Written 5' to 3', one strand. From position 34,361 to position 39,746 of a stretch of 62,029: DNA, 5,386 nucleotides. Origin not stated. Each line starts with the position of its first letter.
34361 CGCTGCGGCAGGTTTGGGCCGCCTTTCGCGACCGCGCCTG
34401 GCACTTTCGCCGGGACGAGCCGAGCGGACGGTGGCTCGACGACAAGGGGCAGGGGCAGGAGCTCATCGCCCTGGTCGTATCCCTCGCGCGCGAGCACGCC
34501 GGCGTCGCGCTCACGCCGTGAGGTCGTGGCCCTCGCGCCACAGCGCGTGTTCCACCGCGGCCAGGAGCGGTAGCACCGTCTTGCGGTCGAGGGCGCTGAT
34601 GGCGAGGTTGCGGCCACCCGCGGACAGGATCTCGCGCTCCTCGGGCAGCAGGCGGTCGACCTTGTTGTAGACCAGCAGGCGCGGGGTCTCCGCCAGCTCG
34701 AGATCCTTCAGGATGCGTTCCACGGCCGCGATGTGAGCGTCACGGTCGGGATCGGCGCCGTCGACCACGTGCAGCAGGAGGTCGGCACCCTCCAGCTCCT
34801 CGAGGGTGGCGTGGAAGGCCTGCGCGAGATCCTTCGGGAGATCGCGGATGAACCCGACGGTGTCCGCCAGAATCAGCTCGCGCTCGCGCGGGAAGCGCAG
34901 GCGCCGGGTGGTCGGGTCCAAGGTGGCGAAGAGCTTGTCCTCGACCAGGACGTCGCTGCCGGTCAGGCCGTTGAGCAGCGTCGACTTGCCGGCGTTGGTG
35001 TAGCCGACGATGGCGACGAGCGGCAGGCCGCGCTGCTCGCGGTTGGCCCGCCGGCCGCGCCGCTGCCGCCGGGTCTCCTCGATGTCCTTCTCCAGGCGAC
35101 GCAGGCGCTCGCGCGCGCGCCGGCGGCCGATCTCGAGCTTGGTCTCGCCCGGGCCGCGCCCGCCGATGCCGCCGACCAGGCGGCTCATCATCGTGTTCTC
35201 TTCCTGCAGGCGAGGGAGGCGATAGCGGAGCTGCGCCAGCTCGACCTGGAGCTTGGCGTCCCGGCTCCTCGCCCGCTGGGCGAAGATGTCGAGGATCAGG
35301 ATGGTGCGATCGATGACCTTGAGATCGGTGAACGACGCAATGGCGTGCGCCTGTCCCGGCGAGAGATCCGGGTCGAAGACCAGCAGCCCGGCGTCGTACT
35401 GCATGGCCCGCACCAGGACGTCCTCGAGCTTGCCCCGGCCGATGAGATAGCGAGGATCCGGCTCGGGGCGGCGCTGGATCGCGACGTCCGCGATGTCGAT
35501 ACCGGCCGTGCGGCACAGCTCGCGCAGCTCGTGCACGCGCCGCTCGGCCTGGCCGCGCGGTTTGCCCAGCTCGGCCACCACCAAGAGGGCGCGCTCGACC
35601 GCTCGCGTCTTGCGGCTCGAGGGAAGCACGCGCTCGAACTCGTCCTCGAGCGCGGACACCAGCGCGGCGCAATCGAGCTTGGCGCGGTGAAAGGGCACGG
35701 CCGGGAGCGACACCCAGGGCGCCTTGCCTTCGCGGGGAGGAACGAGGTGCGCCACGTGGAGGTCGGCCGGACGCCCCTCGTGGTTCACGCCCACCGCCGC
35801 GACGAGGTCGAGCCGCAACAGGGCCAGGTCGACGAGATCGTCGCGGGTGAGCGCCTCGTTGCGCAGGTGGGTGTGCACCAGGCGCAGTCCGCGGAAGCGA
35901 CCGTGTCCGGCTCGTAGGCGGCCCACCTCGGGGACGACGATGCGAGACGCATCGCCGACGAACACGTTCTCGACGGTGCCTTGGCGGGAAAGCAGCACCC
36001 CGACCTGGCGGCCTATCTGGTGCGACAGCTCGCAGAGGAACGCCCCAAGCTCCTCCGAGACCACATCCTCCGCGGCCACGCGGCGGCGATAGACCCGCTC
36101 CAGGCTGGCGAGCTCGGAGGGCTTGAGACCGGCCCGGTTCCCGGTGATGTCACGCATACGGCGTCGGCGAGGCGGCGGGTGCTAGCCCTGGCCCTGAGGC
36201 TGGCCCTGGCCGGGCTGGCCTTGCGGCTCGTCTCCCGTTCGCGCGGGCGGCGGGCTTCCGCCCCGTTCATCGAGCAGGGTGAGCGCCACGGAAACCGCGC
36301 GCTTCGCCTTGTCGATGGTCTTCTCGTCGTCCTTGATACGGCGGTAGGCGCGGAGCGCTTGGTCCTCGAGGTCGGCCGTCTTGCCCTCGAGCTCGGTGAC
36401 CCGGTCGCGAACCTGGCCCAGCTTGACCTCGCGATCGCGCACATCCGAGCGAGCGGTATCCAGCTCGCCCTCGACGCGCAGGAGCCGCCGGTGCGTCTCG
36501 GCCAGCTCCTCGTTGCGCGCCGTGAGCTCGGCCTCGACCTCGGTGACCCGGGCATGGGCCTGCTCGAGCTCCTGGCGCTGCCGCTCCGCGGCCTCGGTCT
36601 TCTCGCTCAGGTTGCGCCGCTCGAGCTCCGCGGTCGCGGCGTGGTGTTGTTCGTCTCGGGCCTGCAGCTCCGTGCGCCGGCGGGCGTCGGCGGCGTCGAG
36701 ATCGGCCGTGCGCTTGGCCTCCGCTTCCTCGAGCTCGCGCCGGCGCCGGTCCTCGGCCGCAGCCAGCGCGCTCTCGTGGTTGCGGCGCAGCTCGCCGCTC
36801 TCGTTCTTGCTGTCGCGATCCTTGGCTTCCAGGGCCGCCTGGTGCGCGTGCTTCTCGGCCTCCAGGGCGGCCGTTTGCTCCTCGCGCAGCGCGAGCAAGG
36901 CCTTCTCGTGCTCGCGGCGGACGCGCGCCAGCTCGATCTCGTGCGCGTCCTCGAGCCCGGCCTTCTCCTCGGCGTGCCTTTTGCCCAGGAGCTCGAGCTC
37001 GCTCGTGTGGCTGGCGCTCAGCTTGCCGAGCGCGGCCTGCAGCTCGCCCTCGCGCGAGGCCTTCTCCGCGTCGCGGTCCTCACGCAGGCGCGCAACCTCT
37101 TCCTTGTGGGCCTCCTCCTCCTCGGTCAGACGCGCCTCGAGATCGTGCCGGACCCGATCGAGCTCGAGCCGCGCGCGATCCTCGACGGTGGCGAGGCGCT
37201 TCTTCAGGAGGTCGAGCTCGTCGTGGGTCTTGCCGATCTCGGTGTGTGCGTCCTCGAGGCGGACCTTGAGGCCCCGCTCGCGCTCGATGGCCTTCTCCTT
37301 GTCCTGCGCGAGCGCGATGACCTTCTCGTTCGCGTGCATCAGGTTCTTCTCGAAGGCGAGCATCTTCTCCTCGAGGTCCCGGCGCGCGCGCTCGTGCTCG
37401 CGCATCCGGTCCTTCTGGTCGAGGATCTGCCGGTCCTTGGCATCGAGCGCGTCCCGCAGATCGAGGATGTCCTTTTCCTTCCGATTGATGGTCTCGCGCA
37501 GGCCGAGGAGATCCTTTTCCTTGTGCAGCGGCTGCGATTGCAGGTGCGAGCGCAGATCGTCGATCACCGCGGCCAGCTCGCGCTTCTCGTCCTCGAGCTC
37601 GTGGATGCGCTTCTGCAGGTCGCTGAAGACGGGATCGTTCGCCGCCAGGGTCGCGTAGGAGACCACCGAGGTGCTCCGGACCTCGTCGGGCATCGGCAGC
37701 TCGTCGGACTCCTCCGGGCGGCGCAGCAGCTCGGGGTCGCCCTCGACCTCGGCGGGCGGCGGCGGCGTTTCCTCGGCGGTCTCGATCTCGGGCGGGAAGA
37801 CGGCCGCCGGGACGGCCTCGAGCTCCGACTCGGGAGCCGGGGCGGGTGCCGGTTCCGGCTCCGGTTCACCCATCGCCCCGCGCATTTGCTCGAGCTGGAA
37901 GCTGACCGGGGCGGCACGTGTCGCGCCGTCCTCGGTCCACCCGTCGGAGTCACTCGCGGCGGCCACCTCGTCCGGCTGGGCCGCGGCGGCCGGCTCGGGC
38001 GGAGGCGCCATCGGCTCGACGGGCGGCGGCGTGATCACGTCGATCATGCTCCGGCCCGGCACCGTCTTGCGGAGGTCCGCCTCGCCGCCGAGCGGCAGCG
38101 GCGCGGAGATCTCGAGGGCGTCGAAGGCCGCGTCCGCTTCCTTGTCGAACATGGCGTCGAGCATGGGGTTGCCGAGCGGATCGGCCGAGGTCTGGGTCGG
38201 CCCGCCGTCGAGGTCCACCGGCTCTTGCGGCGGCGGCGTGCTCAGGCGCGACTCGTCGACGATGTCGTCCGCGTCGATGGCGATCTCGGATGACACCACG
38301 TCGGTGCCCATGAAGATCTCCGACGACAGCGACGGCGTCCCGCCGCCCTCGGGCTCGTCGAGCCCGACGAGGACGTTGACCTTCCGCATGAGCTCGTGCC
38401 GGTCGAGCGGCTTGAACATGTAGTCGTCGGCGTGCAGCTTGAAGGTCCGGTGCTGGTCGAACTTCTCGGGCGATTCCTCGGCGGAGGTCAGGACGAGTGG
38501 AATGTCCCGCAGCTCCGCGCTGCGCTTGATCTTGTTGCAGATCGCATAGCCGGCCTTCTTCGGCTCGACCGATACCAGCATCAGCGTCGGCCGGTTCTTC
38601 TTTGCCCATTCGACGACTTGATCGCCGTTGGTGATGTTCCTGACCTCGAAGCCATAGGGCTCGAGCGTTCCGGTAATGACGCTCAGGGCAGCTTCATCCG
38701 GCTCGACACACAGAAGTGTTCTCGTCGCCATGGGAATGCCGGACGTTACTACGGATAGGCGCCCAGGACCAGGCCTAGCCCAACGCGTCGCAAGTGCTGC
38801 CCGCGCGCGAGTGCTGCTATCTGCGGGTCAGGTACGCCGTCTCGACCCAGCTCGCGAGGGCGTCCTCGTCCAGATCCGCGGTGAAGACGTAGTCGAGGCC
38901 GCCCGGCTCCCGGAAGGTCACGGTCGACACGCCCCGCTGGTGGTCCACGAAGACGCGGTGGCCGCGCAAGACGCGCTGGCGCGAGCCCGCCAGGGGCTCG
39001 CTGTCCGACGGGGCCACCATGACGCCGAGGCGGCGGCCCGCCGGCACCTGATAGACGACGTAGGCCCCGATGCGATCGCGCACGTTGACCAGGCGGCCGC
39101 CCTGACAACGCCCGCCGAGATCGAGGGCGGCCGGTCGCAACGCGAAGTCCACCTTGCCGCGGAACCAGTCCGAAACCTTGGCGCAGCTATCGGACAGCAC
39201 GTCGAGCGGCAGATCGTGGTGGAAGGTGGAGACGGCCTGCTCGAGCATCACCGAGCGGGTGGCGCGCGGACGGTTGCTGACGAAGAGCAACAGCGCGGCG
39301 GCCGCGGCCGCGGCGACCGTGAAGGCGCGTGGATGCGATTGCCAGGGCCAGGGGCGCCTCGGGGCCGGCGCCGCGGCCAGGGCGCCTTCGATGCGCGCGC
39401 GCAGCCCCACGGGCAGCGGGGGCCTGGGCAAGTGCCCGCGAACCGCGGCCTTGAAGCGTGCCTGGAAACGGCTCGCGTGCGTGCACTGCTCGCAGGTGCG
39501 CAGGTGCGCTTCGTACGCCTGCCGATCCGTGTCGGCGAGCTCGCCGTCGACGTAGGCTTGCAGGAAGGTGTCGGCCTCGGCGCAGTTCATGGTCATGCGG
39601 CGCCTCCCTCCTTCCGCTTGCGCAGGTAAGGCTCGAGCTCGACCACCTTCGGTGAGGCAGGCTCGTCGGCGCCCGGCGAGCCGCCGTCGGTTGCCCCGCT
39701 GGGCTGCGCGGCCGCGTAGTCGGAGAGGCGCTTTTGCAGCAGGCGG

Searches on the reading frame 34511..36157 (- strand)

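Call 42: search_protein_families(library=pfam, proteins=[window:34511-36157:-])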
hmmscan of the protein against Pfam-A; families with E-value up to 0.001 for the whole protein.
window:34511-36157:- (548 aa): 5 families
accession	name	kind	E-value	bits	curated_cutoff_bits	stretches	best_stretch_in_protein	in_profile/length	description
PF13167.11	GTP-bdg_N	-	9e-26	90.7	25.4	1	206-293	2-89/89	GTP-binding GTPase N-terminal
PF16360.10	GTP-bdg_M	-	1.3e-25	90.2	29.5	1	295-373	1-79/79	GTP-binding GTPase Middle Region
PF01926.29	MMR_HSR1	-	5.8e-23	81.6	21.9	1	381-499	2-113/113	50S ribosome-binding GTPase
PF00350.29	Dynamin_N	-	1.3e-05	25.8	27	1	381-417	1-37/168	Dynamin family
PF02421.24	FeoB_N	-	0.00029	20.8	27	1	381-477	3-98/156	Ferrous iron transport protein B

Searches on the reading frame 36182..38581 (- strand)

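Call 42: search_protein_families(library=pfam, proteins=[window:36182-38581:-])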
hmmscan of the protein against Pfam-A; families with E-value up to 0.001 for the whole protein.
window:36182-38581:- (799 aa): 1 family
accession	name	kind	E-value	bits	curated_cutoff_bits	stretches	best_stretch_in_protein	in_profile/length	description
PF00072.30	Response_reg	-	0.00023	21.8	30.2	1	7-68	53-110/111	Response regulator receiver domain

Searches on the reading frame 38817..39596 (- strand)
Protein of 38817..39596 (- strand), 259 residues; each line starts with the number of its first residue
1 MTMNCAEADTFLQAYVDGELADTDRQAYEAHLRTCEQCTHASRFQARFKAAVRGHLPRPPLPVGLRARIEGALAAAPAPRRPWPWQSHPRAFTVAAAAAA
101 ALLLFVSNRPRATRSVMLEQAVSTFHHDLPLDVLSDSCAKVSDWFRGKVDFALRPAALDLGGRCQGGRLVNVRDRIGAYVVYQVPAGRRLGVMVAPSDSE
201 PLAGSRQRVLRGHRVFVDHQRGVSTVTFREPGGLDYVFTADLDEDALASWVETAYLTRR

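Call 42: search_protein_families(library=pfam, proteins=[window:38817-39596:-])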
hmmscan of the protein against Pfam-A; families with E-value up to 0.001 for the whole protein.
window:38817-39596:- (259 aa): 1 family
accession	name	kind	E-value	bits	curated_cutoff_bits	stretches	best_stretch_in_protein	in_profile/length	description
PF13490.11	zf-HC2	-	9.6e-09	35.6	22.2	1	5-38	1-34/35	Putative zinc-finger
